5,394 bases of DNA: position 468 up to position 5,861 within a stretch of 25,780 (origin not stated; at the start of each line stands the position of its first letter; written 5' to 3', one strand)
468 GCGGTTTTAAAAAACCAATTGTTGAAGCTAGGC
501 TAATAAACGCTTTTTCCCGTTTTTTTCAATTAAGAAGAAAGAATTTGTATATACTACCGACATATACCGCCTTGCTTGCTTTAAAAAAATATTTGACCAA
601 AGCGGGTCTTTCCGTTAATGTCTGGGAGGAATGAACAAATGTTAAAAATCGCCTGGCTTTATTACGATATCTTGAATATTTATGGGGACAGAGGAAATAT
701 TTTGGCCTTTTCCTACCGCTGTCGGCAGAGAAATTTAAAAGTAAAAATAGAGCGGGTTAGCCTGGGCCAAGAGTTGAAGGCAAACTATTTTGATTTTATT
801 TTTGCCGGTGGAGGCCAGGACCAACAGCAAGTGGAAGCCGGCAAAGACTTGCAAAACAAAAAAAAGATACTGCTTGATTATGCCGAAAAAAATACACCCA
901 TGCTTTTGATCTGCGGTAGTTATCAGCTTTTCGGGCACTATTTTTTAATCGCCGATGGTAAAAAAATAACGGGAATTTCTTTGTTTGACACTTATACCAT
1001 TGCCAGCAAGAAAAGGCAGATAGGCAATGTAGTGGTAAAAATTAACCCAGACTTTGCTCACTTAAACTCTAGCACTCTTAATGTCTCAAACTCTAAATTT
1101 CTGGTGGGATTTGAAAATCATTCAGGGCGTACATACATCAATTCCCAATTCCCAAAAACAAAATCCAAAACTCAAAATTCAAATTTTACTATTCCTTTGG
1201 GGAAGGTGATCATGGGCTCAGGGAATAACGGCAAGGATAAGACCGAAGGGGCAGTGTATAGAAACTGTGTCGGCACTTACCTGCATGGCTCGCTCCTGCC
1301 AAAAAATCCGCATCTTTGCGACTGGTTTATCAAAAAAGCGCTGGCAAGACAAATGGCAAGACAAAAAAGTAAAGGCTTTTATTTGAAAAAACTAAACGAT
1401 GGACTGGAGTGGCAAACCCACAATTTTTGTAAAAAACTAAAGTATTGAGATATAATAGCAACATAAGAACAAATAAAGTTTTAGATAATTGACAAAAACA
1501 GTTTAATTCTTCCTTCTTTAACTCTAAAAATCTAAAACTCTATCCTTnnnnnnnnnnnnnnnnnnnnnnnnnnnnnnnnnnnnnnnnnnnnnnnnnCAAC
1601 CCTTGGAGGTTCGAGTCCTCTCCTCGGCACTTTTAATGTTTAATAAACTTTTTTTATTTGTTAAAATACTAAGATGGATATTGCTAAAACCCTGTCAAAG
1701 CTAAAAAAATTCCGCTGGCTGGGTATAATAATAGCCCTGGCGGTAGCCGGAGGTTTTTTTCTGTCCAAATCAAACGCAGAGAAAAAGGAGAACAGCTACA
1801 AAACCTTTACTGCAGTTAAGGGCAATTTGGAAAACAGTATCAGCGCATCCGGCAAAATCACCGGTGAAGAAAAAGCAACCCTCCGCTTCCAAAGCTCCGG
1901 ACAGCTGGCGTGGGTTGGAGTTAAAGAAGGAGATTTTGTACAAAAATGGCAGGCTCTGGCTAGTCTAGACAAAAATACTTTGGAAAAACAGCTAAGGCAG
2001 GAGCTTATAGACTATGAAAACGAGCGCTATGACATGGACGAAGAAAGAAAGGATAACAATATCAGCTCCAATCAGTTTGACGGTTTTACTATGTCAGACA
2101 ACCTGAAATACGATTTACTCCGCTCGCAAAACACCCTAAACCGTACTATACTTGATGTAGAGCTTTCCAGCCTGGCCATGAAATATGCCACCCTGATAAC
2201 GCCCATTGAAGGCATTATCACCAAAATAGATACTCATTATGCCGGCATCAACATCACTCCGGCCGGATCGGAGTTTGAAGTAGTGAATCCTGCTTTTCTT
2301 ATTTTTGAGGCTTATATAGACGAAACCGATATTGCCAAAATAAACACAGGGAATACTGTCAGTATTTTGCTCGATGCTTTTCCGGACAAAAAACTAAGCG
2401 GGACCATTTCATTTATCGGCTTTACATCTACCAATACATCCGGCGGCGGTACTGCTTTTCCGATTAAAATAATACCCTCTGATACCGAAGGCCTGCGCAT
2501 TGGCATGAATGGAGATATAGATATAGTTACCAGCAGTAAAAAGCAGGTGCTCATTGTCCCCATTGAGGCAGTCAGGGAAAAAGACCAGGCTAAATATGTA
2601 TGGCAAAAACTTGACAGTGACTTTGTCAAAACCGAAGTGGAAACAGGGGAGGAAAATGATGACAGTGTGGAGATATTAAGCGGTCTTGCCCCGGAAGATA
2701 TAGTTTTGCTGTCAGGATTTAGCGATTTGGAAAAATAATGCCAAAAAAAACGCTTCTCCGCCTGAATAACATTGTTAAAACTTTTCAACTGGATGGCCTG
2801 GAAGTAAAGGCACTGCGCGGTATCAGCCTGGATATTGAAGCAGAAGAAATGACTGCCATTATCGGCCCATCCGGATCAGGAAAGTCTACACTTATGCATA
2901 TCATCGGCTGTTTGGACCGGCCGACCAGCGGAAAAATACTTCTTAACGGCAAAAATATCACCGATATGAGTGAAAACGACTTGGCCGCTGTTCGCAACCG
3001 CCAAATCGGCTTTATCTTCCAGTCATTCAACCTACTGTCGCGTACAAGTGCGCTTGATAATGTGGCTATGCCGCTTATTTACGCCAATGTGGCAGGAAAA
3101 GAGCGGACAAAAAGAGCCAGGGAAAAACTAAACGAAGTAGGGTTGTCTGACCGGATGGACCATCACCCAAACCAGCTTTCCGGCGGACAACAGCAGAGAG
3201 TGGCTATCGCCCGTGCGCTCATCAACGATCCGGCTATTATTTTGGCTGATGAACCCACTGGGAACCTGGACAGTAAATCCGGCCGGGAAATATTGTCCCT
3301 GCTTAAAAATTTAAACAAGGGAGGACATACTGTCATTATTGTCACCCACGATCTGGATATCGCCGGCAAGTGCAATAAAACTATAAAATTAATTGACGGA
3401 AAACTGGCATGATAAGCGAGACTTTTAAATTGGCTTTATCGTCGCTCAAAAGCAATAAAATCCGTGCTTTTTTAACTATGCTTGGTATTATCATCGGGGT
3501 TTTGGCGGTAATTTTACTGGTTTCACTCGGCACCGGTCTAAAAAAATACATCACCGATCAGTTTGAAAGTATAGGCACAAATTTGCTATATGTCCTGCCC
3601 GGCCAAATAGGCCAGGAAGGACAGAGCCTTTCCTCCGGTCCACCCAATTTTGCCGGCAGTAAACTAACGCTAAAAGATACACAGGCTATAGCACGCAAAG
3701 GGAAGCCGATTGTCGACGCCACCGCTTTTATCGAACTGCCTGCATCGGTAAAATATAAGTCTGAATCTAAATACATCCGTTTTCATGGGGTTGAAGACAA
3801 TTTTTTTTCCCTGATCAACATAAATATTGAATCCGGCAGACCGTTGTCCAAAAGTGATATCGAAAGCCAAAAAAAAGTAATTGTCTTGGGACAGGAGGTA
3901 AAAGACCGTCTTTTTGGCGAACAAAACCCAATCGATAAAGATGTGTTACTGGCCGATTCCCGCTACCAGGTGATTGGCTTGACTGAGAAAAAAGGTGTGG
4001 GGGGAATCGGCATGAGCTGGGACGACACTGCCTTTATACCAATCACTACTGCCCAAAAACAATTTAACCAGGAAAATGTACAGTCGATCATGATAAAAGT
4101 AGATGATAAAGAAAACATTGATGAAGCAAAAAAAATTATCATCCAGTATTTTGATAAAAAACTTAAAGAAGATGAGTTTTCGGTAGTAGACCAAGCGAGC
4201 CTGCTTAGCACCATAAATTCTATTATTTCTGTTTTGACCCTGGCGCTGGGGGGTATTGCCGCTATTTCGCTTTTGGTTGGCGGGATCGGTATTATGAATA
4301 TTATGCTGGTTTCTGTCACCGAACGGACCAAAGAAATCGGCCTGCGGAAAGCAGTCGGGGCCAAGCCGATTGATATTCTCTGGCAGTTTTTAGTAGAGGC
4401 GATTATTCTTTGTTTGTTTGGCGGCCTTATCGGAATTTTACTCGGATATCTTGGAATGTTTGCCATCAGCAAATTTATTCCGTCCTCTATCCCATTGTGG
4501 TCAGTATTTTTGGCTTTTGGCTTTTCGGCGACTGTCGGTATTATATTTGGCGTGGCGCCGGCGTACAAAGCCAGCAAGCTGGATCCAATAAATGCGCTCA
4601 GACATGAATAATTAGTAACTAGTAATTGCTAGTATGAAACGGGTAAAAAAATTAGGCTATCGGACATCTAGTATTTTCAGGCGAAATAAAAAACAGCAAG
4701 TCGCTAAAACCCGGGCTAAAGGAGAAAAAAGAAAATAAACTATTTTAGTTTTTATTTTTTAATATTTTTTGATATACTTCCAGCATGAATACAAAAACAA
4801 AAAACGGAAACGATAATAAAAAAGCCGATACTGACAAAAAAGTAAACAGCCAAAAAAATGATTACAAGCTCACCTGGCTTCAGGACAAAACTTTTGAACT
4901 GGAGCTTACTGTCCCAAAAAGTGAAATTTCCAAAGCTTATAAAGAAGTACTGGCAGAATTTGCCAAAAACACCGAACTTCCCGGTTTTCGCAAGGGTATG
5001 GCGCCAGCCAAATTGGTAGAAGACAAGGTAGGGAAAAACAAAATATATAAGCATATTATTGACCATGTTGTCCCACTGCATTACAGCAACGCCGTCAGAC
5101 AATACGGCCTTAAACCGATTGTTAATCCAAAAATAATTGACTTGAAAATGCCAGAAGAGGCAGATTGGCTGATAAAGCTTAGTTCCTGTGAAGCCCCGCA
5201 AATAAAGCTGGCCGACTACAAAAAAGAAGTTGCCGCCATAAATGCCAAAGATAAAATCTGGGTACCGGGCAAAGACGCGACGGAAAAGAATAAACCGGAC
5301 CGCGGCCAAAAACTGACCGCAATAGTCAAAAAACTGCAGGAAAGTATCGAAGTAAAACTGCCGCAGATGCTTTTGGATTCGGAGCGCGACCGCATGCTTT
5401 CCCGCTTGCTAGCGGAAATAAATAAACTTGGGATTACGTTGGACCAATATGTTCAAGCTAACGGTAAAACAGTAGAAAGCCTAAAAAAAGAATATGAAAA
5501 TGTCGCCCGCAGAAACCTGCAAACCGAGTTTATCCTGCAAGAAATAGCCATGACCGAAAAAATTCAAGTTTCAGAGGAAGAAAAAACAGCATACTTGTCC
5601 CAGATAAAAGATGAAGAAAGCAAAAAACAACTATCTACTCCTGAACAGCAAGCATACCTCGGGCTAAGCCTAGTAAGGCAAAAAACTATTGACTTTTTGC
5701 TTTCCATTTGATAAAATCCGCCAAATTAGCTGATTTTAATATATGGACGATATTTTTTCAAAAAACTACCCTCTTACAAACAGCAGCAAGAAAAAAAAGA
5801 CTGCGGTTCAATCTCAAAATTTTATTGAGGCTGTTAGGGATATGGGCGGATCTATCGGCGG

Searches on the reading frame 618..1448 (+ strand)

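Call 63: search_protein_families(library=pfam, proteins=[window:618-1448:+])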
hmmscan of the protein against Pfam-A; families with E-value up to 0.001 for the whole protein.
window:618-1448:+ (276 aa): 1 family
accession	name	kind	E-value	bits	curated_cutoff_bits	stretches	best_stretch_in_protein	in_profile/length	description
PF07685.20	GATase_3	-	8.8e-33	114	27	1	10-230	1-195/196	CobB/CobQ-like glutamine amidotransferase domain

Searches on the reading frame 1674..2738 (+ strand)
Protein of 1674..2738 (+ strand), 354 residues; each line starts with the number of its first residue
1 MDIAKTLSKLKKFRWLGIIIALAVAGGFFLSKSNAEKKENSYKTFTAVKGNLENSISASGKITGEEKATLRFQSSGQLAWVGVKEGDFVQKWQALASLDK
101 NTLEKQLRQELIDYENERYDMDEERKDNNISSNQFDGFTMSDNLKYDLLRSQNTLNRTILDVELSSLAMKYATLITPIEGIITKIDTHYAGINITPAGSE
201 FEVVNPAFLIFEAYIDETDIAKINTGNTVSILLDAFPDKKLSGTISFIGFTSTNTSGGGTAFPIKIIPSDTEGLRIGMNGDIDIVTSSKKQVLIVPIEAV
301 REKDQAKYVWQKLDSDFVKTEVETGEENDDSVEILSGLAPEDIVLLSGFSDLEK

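Call 63: search_protein_families(library=pfam, proteins=[window:1674-2738:+])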
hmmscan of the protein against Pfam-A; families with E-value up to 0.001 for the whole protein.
window:1674-2738:+ (354 aa): 2 families
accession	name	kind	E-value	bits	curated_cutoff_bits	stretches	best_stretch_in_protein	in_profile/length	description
PF16576.10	HlyD_D23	-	1.2e-11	44.8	30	1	52-249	2-185/214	Barrel-sandwich domain of CusB or HlyD membrane-fusion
PF13437.12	HlyD_3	-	1.7e-10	42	22.2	1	174-266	2-91/106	HlyD family secretion protein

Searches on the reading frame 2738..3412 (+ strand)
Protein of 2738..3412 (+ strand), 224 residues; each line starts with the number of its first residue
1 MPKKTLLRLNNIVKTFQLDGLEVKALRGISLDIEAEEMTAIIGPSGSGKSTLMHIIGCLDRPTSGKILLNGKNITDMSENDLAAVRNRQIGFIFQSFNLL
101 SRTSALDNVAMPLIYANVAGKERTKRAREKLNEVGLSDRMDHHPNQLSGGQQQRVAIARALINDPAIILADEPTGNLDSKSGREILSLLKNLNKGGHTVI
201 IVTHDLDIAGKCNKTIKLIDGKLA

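Call 63: search_protein_families(library=pfam, proteins=[window:2738-3412:+])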
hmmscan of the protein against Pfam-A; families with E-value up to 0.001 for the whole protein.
window:2738-3412:+ (224 aa): 5 families
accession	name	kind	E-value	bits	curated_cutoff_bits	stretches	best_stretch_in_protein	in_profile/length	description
PF00005.33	ABC_tran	-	1.3e-36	126.7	25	1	26-174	1-136/137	ABC transporter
PF13304.12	AAA_21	-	6.6e-09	36.7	27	0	38-59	1-22/304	AAA domain, putative AbiEii toxin, Type IV TA system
PF02463.25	SMC_N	-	1.1e-08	35.3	40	1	24-218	11-211/220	RecF/RecN/SMC N terminal domain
PF13555.12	AAA_29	-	1.7e-05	24.9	27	1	30-53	16-39/61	P-loop containing region of AAA domain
PF13166.12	AAA_13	-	0.00051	19.3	36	0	162-214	524-579/713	AAA domain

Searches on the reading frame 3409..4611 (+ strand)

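Call 7: search_protein_families(library=pfam, proteins=[window:3409-4611:+])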
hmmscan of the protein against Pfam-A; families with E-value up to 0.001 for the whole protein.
window:3409-4611:+ (400 aa): 2 families
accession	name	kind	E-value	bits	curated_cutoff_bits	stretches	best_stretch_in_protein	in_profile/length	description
PF12704.14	MacB_PCD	-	1.2e-44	153.5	27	1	21-245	2-205/207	MacB-like periplasmic core domain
PF02687.27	FtsX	-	1.4e-21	77.2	25.5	1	283-393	3-120/120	FtsX-like permease C-terminal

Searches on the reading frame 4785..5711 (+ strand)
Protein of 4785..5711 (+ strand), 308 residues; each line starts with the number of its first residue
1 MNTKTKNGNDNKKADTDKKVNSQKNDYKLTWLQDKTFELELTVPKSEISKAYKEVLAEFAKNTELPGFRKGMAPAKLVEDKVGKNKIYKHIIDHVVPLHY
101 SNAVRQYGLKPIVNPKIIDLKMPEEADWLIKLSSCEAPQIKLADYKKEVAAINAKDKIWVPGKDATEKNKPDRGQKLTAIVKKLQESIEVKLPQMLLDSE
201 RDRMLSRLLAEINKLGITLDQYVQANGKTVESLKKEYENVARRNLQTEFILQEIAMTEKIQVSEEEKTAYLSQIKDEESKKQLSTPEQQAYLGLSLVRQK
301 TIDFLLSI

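Call 7: search_protein_families(library=pfam, proteins=[window:4785-5711:+])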
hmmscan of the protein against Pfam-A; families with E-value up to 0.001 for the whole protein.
window:4785-5711:+ (308 aa): 2 families
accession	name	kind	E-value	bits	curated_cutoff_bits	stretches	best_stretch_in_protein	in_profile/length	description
PF05697.18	Trigger_N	-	1.9e-24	87.1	22.2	1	34-147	10-122/144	Bacterial trigger factor protein (TF)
PF05698.19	Trigger_C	-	2.8e-19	70.2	22.7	1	175-306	24-161/162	Bacterial trigger factor protein (TF) C-terminus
